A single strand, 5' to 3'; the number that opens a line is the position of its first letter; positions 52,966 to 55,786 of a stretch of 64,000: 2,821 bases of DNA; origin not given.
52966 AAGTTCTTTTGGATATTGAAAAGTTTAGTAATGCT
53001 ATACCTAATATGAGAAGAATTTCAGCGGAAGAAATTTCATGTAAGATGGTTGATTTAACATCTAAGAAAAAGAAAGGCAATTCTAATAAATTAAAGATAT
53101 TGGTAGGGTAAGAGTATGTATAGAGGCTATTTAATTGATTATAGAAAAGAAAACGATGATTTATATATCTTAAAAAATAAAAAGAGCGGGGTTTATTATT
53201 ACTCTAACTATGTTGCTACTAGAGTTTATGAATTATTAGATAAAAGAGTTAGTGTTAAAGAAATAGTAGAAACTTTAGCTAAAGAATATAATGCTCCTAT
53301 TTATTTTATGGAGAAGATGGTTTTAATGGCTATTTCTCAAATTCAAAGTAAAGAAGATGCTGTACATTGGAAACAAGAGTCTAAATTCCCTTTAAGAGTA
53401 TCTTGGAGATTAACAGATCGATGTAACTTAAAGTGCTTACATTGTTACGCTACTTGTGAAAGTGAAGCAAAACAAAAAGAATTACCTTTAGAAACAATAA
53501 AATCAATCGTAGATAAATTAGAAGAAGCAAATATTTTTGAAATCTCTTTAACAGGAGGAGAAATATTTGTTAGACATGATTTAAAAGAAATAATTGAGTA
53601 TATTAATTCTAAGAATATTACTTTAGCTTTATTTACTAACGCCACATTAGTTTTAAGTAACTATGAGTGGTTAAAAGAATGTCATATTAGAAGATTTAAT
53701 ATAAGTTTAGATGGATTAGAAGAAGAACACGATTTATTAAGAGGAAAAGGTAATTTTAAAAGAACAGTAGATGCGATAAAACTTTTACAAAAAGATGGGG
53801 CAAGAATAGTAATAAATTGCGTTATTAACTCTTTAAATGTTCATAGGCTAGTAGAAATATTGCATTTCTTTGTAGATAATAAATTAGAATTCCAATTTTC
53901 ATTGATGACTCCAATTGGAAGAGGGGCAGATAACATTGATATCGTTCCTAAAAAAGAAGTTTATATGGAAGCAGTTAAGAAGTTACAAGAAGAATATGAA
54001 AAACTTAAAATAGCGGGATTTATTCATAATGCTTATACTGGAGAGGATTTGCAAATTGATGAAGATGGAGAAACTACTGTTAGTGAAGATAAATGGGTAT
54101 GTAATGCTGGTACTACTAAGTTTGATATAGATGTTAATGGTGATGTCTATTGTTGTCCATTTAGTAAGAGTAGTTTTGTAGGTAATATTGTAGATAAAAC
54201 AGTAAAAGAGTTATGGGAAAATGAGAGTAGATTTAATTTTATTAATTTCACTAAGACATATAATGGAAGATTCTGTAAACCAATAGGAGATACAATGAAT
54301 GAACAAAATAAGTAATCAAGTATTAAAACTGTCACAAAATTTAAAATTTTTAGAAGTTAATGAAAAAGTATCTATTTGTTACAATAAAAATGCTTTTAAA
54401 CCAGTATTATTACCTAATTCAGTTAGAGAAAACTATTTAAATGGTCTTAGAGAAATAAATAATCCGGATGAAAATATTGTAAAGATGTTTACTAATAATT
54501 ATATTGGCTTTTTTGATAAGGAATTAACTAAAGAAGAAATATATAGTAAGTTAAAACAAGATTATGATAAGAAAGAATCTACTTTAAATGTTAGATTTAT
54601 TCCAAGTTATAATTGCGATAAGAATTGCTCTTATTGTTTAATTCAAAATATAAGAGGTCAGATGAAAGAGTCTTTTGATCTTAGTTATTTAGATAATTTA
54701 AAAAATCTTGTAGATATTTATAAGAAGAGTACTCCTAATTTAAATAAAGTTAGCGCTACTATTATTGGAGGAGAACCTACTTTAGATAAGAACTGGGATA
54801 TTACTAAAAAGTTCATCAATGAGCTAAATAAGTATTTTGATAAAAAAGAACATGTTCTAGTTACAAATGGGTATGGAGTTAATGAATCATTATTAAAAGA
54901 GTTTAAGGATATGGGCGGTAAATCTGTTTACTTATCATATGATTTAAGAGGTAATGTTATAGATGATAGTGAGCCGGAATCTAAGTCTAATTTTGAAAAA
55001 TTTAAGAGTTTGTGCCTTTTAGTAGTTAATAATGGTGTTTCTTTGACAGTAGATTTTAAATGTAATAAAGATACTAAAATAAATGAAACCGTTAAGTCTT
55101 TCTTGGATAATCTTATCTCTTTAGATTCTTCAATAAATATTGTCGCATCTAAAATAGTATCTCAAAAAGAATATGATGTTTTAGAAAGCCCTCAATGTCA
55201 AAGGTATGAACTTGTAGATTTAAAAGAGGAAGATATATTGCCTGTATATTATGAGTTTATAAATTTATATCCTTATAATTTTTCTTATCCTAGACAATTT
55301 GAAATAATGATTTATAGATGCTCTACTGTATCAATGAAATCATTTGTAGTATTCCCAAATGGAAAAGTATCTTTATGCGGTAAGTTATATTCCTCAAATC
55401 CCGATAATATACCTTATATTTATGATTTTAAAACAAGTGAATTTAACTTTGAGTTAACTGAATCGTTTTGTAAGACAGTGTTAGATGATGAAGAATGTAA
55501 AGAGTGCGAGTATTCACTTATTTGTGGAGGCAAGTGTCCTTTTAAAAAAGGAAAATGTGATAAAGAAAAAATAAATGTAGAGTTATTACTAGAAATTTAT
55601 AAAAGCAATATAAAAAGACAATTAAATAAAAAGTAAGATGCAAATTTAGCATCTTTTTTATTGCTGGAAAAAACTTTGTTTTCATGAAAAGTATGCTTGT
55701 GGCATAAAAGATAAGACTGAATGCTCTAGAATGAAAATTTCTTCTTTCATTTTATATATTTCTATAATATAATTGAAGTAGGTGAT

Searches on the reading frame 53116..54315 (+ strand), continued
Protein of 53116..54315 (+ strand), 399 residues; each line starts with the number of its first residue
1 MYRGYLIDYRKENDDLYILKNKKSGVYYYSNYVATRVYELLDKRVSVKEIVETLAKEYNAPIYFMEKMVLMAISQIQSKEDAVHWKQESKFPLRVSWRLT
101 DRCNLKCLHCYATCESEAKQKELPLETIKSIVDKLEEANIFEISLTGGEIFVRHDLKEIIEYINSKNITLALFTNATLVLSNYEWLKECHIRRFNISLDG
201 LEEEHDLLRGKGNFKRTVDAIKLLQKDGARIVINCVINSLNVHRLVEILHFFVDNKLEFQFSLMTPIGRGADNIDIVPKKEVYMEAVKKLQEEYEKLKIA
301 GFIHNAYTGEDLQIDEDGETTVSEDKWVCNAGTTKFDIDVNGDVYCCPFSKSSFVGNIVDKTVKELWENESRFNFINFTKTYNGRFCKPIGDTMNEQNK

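Call 88: fold_search(model_id=the predicted structure, library=pdb)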
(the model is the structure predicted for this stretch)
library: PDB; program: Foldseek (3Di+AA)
matches with E <= 10: 1592; with E <= 0.001: 124
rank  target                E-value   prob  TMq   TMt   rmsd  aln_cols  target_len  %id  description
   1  6efn                  1.3e-15  1.00  0.64  0.66   6.7       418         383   18  Structure of a RiPP maturase, SkfB (released 2018-10-24)
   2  5wgg_A                1.9e-14  1.00  0.51  0.47  15.2       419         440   19  Structural Insights into Thioether Bond Formation in the Biosynthesis of Sactipeptides (released 2017-07-26)
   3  5why_A                2.1e-14  1.00  0.53  0.51  15.6       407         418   21  Structural Insights into Thioether Bond Formation in the Biosynthesis of Sactipeptides (released 2017-07-26)
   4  5v1q_B                2.9e-14  1.00  0.59  0.54   9.0       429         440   16  Crystal structure of Streptococcus suis SuiB (released 2017-08-30)
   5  5v1q_A                2.9e-14  1.00  0.59  0.55   9.0       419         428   16  Crystal structure of Streptococcus suis SuiB (released 2017-08-30)
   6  5why_B                2.9e-14  1.00  0.52  0.49  15.3       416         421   19  Structural Insights into Thioether Bond Formation in the Biosynthesis of Sactipeptides (released 2017-07-26)
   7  5v1s_A                3.3e-14  1.00  0.58  0.55   9.1       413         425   17  Crystal structure of Streptococcus suis SuiB bound to S-adenosylmethionine (released 2017-08-30)
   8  5v1t_A                4.4e-14  1.00  0.59  0.54   9.2       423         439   16  Crystal structure of Streptococcus suis SuiB bound to precursor peptide SuiA (released 2017-08-30)
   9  5v1s_B                9.5e-14  1.00  0.55  0.52   9.7       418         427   16  Crystal structure of Streptococcus suis SuiB bound to S-adenosylmethionine (released 2017-08-30)
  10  2fb2_B                4.6e-13  1.00  0.50  0.60   7.4       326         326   20  Structure of the MoaA Arg17/266/268/Ala triple mutant (released 2006-05-09)
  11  1tv7_A                2.2e-12  1.00  0.52  0.61   6.3       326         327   20  Structure of the S-adenosylmethionine dependent Enzyme MoaA (released 2004-08-31)
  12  4k36_A                5.4e-12  1.00  0.55  0.57   5.6       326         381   22  His6 tagged anSMEcpe with bound AdoMet (released 2013-05-08)
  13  4k39_A                9.7e-12  1.00  0.53  0.58   5.7       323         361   22  Native anSMEcpe with bound AdoMet and Cp18Cys peptide (released 2013-05-08)
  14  1tv7_B                1.1e-11  1.00  0.50  0.60   7.5       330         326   19  Structure of the S-adenosylmethionine dependent Enzyme MoaA (released 2004-08-31)
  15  2fb2_A                1.2e-11  1.00  0.49  0.58   6.4       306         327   20  Structure of the MoaA Arg17/266/268/Ala triple mutant (released 2006-05-09)
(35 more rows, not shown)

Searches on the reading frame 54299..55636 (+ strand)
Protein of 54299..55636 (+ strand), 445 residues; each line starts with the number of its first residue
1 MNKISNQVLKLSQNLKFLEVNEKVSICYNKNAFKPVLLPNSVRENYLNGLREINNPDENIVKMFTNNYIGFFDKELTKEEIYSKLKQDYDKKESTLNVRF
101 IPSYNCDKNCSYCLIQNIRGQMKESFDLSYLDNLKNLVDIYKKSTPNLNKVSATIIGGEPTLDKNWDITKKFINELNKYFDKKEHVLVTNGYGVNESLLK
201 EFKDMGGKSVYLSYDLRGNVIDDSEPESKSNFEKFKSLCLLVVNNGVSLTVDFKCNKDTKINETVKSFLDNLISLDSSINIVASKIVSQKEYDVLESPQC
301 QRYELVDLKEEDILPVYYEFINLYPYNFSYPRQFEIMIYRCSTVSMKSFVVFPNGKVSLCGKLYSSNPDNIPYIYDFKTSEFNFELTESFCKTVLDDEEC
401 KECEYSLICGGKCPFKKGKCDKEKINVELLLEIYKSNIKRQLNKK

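Call 5: search_protein_families(library=pfam, proteins=[window:54299-55636:+], max_evalue=0.01)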
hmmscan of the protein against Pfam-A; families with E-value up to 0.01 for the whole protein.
window:54299-55636:+ (445 aa): 1 family
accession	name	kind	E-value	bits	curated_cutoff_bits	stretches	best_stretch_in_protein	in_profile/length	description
PF04055.27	Radical_SAM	-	3.8e-09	37.4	29.5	1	101-214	2-109/166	Radical SAM superfamily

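Call 6: search_protein_families(library=ncbifam, proteins=[window:54299-55636:+], max_evalue=1)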
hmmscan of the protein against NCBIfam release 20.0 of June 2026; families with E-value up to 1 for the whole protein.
window:54299-55636:+ (445 aa): 21 families
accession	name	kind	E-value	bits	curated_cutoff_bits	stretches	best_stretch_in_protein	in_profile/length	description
TIGR04463.1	rSAM_vs_C_rich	equivalog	6.2e-16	58.2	525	1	60-422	48-403/438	TIGR04463 family radical SAM/SPASM RiPP maturase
TIGR04334.1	rSAM_Clo7bot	equivalog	3.9e-13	48.8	600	1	59-429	55-427/440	radical SAM/SPASM domain Clo7bot peptide maturase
TIGR03942.1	sulfatase_rSAM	equivalog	5.6e-09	35.5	349.45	1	103-435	8-347/363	anaerobic sulfatase maturase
TIGR03978.1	rSAM_paired_1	equivalog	4.9e-08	32.2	370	1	79-218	65-200/466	His-Xaa-Ser system radical SAM maturase HxsB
TIGR04085.1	rSAM_more_4Fe4S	domain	1.5e-07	31.7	27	1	341-420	1-81/93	SPASM domain-containing protein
TIGR02666.1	moaA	equivalog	3.3e-07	29.6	284.05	1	105-215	19-123/336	GTP 3',8-cyclase MoaA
TIGR04163.1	rSAM_cobopep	equivalog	7.1e-07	28.3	375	1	96-222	64-185/428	peptide-modifying radical SAM enzyme CbpB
TIGR04280.1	geopep_mat_rSAM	hypoth_equivalog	1e-06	28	400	1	73-226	62-212/428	geopeptide radical SAM maturase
TIGR04083.1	rSAM_pep_methan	hypoth_equivalog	2.7e-06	26.5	300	2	98-204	2-101/376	TIGR04083 family peptide-modifying radical SAM enzyme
NF041298.1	rSAM_mat_DynA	equivalog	4.8e-06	25.8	450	2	102-282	7-184/356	dynobactin maturation radical SAM/SPASM protein DynA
TIGR04136.1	rSAM_FibroRumin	equivalog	2.4e-05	23.4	400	1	81-416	77-421/458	FibroRumin system radical SAM peptide maturase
TIGR00089.1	TIGR00089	subfamily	0.00025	20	251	1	47-127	95-170/429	MiaB/RimO family radical SAM methylthiotransferase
NF041707.1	rSAM_YhhB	equivalog_domain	0.0003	19.8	445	1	106-224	12-132/369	cyclophane-forming radical SAM/SPASM peptide maturase YhhB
TIGR03977.1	rSAM_pair_HxsC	equivalog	0.0004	19.4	267.9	1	103-211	32-129/292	His-Xaa-Ser system radical SAM maturase HxsC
TIGR02109.1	PQQ_syn_pqqE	equivalog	0.00049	19.1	381.35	1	104-276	15-173/358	pyrroloquinoline quinone biosynthesis protein PqqE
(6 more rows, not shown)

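Call 54: search_solved_structures(query=window:54299-55636:+, max_evalue=0.001)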
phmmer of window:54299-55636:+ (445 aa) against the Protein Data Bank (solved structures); distinct sequences matched with E-value up to 0.001: 0.
